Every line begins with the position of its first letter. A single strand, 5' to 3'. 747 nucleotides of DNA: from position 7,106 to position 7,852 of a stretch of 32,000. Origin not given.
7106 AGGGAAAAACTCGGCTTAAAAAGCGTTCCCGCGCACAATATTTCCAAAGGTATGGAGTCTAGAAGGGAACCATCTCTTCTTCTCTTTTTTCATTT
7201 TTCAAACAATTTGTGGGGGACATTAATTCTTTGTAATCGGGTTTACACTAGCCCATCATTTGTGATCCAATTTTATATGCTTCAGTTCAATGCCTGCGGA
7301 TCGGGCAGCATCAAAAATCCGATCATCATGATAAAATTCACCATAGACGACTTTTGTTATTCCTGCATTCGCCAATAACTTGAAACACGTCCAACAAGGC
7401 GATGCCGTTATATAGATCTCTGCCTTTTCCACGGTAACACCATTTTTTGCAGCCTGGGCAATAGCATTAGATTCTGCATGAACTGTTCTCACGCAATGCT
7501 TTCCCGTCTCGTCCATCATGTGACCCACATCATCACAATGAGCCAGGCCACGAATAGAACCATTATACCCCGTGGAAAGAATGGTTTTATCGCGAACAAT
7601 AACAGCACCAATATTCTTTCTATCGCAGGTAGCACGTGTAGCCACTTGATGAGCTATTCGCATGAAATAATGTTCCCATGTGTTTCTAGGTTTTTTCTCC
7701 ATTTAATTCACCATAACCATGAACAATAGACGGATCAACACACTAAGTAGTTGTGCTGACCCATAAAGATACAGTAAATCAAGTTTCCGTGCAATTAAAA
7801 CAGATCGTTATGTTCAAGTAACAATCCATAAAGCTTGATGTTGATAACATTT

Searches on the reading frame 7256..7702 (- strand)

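Call 7: search_protein_families(library=pfam, proteins=[window:7256-7702:-])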
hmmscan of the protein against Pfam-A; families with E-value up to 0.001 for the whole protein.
window:7256-7702:- (148 aa): 2 families
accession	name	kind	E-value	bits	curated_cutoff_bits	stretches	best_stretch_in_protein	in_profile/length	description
PF00383.29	dCMP_cyt_deam_1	-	1.1e-26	93.1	25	1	8-121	2-101/102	Cytidine and deoxycytidylate deaminase zinc-binding region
PF14437.12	MafB19-deam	-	8e-21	74.9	27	1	8-125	2-104/142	MafB19-like deaminase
